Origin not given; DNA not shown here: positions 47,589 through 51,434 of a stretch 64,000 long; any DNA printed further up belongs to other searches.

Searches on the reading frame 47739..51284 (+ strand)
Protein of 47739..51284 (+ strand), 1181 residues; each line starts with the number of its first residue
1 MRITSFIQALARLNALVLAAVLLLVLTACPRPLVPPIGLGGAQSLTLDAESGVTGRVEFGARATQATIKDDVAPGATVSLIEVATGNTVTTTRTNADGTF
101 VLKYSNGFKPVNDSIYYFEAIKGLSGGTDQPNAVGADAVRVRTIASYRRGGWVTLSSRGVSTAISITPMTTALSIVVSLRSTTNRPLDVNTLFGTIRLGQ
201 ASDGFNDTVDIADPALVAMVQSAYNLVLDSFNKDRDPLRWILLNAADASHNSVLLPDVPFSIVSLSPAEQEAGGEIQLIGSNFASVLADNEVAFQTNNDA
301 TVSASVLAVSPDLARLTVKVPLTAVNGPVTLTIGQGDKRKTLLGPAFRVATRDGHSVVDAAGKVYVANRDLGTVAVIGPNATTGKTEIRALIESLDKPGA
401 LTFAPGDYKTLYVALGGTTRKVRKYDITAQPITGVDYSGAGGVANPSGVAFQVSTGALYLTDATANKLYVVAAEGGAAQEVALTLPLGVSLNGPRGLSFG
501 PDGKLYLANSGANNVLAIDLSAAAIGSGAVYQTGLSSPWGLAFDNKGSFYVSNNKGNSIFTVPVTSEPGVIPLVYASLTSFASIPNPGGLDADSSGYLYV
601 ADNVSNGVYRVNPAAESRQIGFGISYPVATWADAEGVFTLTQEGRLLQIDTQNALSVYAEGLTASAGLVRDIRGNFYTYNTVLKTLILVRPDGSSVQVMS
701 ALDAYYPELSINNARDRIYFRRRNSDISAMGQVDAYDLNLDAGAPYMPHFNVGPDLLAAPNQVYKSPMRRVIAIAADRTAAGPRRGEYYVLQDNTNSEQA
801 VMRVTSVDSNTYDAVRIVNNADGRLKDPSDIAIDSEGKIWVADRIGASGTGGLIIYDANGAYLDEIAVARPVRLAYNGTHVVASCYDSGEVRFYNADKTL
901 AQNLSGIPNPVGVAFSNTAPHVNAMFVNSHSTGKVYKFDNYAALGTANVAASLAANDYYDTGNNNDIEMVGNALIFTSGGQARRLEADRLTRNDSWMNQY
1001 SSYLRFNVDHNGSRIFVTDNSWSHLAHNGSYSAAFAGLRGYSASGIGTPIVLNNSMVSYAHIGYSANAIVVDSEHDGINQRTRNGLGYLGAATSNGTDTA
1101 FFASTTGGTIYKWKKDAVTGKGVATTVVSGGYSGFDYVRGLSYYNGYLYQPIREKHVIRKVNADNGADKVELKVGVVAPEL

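Call 8: search_protein_families(library=pfam, max_evalue=0.01, proteins=[window:47739-51284:+])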
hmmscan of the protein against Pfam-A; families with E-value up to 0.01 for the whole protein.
window:47739-51284:+ (1181 aa): 4 families
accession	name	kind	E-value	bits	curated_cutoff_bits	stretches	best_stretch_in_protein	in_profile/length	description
PF01436.27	NHL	-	3e-15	55.8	20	0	535-559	1-25/28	NHL repeat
PF08450.18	SGL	-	5.9e-11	42.9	26.3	0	796-873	152-229/246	SMP-30/Gluconolactonase/LRE-like region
PF24684.1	Vgb_lyase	-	4.7e-05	22.8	50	1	453-618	63-214/290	Virginiamycin B lyase family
PF13449.12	Phytase-like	-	0.0047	17.3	27.6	0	781-873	11-111/284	Esterase-like activity of phytase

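Call 34: find_homologous_proteins(query=window:47739-51284:+, max_evalue=1e-10)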
Query window:47739-51284:+ (1181 aa): 46 proteins with E <= 1e-10 among 8000 candidates.
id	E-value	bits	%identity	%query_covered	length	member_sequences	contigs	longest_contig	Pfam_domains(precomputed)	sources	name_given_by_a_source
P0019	0.0e+0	2601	100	100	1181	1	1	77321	PF01436.28,PF08450.19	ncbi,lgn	-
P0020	0.0e+0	2236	86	99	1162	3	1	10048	PF01436.28,PF08450.19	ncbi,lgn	ncbi:Serine/threonine-protein kinase PknD [compost metagenome]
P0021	0.0e+0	2187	84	100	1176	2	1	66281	PF01436.28,PF08450.19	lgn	-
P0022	0.0e+0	1519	63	100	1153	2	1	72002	PF24684.2,PF01436.28,PF08450.19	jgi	jgi:sugar lactone lactonase YvrE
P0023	0.0e+0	1484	60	99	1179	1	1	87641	PF24684.2,PF01436.28,PF08450.19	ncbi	-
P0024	0.0e+0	1283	54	97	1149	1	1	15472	PF24684.2,PF01436.28,PF08450.19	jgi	jgi:sugar lactone lactonase YvrE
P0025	0.0e+0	1229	56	94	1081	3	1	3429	PF01731.27,PF22807.3,PF24684.2,PF01436.28,PF08450.19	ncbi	ncbi:Serine/threonine-protein kinase PknD [compost metagenome]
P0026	0.0e+0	1169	51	99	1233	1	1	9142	PF01436.28,PF08450.19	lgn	-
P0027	2.8e-260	885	44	98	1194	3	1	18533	PF24684.2,PF01436.28,PF08450.19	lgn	-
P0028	3.7e-258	878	44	98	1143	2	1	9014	PF24684.2,PF01436.28,PF08450.19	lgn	-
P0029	1.4e-255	869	43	98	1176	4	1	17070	PF24684.2,PF01436.28,PF08450.19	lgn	-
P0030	5.2e-247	841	42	98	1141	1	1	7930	PF22807.3,PF24684.2,PF01436.28,PF08450.19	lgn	-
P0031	3.6e-245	835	42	98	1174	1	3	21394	PF24684.2,PF01436.28,PF08450.19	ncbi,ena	-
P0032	3.6e-243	828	42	100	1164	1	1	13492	PF24684.2,PF01436.28,PF08450.19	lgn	-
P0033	2.7e-242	825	42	99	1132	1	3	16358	PF01436.28,PF08450.19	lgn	-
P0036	6.7e-231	787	40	99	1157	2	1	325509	PF01436.28,PF08450.19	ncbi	-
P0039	7.5e-219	747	39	98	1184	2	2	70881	PF01436.28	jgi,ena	-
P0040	3.1e-218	745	40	98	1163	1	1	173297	PF01436.28,PF08450.19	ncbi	ncbi:Serine/threonine-protein kinase PknD [compost metagenome]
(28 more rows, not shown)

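Call 50: find_encoding_contigs(protein=P0023, flank=10000, max_places=2)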
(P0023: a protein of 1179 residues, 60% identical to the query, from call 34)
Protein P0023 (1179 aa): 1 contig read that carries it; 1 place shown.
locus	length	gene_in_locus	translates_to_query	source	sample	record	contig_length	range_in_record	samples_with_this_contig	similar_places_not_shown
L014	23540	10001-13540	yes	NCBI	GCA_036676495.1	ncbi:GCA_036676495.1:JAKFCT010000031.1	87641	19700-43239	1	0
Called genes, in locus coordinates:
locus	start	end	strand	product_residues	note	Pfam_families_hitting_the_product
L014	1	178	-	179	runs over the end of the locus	-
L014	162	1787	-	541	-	PF03958:Secretin_N, PF00263:Secretin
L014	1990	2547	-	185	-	PF07963:N_methyl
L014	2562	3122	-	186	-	-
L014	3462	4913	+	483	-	PF28597:T2SSF_N (weak), PF00482:T2SSF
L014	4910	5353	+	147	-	-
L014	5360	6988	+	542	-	PF11104:PilM_2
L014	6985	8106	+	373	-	-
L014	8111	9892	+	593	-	PF05157:MshEN, PF00437:T2SSE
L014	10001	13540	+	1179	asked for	PF08450:SGL (faint), PF24684:Vgb_lyase (weak), PF01436:NHL (faint)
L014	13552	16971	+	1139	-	PF01833:TIG, PF01436:NHL (faint), PF08450:SGL (faint), PF22807:TrAA12 (faint), PF24684:Vgb_lyase (weak), PF25021:TEN_NHL (faint)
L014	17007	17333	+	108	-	-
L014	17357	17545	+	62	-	-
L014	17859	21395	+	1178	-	PF08450:SGL (faint), PF01436:NHL (faint), PF24684:Vgb_lyase (weak)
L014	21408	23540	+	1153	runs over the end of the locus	PF01436:NHL (faint), PF06739:SBBP (faint), PF22807:TrAA12 (faint), PF24684:Vgb_lyase (weak)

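Call 52: find_encoding_contigs(protein=P0036, flank=10000, max_places=2)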
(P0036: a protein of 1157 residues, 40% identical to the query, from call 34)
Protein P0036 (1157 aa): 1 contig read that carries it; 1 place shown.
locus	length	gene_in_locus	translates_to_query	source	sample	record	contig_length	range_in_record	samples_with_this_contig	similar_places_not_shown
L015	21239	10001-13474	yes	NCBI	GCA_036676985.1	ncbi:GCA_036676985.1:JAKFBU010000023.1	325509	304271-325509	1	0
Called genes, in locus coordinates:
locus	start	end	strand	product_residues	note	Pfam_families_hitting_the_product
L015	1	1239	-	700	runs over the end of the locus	-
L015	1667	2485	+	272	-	-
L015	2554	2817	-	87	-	PF02325:CCB3_YggT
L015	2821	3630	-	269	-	PF03807:F420_oxidored, PF14748:P5CR_dimer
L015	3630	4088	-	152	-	PF04472:SepF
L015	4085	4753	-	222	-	PF01168:Ala_racemase_N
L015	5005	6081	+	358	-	PF00082:Peptidase_S8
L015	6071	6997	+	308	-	PF13620:CarboxypepD_reg (faint)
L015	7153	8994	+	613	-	PF03109:ABC1, PF27536:UbiB_helical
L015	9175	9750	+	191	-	PF06941:NT5C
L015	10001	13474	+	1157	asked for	PF01436:NHL (faint), PF08450:SGL (faint)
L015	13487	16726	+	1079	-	PF01833:TIG, PF08450:SGL (faint), PF10282:Lactonase (faint), PF01436:NHL (faint), PF22807:TrAA12 (faint), PF24684:Vgb_lyase, PF25021:TEN_NHL (faint), PF06739:SBBP (faint)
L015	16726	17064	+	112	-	-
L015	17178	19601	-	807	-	PF00317:Ribonuc_red_lgN, PF02867:Ribonuc_red_lgC, PF12637:TSCPD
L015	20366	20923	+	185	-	PF01381:HTH_3, PF12844:HTH_19 (weak)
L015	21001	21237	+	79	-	?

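Call 53: find_encoding_contigs(protein=P0040, flank=10000, max_places=2)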
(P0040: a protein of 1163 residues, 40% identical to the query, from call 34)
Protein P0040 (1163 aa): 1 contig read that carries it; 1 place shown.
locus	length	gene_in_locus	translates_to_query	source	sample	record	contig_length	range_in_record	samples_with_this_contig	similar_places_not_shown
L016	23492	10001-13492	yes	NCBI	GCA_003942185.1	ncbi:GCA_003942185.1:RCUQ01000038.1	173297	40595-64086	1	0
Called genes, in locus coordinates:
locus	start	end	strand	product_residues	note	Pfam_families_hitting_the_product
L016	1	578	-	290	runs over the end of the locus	-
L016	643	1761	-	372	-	-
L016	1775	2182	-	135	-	-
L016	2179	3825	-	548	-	-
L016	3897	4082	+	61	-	-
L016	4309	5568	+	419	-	PF13393:tRNA-synt_His, PF00587:tRNA-synt_2b, PF03129:HGTP_anticodon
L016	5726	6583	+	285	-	PF00809:Pterin_bind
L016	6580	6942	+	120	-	PF02152:FolB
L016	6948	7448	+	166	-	PF01288:HPPK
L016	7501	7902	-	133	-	PF00072:Response_reg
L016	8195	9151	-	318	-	PF00551:Formyl_trans_N, PF02911:Formyl_trans_C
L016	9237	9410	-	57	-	-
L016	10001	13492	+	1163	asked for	PF08450:SGL (faint), PF01436:NHL (faint)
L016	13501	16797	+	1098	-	PF08450:SGL (faint), PF01436:NHL (faint), PF20067:SSL_N (faint), PF06739:SBBP (faint), PF22807:TrAA12 (faint), PF24684:Vgb_lyase (faint)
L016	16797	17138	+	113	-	-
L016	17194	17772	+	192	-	PF00891:Methyltransf_2 (weak), PF01209:Ubie_methyltran, PF13489:Methyltransf_23, PF13847:Methyltransf_31, PF08241:Methyltransf_11, PF08242:Methyltransf_12, PF13649:Methyltransf_25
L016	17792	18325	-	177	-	PF25084:LbH_EIF2B (weak), PF25087:GMPPB_C (weak), PF00132:Hexapep, PF14602:Hexapep_2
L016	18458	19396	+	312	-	-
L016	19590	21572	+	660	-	PF15887:Peptidase_Mx (faint)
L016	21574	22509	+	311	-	PF00348:polyprenyl_synt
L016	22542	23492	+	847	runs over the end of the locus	PF13180:PDZ_2 (weak), PF07228:SpoIIE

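Call 78: search_protein_families(library=ncbifam, max_evalue=0.01, proteins=[window:47739-51284:+])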
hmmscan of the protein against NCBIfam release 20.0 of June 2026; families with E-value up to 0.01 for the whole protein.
window:47739-51284:+ (1181 aa): 5 families
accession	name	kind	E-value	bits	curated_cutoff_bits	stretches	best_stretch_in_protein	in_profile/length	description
NF033206.1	ScyE_fam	subfamily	5.9e-19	68.8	80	2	530-604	247-321/333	ScyD/ScyE family protein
NF035926.1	scyF_NHL_VPEP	equivalog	3.9e-11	42.7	350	1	434-607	90-269/376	scytonemin biosynthesis PEP-CTERM protein ScyF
TIGR02604.1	Piru_Ver_Nterm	subfamily_domain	1.9e-06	27.5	122.2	0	585-634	184-233/367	PVC-type heme-binding CxxCH protein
TIGR03866.1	PQQ_ABC_repeats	subfamily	0.00015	20.9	287.3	1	358-516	7-149/310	PQQ-dependent catabolism-associated beta-propeller protein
TIGR02276.1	beta_rpt_yvtn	repeat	0.0093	15.9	27.85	0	503-543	4-41/42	beta-propeller repeat protein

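Call 79: find_encoding_contigs(protein=P0039, flank=10000, max_places=1)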
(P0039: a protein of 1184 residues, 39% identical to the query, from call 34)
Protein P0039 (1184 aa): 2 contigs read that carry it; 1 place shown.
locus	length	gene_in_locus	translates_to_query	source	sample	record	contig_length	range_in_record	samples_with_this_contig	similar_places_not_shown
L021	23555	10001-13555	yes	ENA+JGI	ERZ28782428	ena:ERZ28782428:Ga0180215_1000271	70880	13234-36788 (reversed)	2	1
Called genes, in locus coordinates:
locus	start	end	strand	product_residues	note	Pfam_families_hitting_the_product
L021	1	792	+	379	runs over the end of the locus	PF07907:YibE_F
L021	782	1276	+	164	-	-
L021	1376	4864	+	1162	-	PF08450:SGL (faint), PF10282:Lactonase (faint), PF24684:Vgb_lyase (faint), PF01436:NHL (faint)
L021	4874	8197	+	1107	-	PF08450:SGL (faint), PF24684:Vgb_lyase (weak), PF01436:NHL (faint), PF25021:TEN_NHL (faint), PF06739:SBBP (faint)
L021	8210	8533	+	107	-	-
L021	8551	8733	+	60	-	-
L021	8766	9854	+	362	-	PF04955:HupE_UreJ (weak), PF13795:HupE_UreJ_2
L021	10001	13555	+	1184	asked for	PF01436:NHL (faint)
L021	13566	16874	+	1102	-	PF01436:NHL (faint), PF08450:SGL (faint), PF24684:Vgb_lyase, PF20067:SSL_N (faint), PF22807:TrAA12 (faint), PF06739:SBBP (faint)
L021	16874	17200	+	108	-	-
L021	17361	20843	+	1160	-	PF21959:DUF6923 (faint), PF25021:TEN_NHL (faint), PF01436:NHL (faint), PF24684:Vgb_lyase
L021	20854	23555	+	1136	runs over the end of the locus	PF08450:SGL (faint), PF24684:Vgb_lyase (weak), PF01436:NHL (faint)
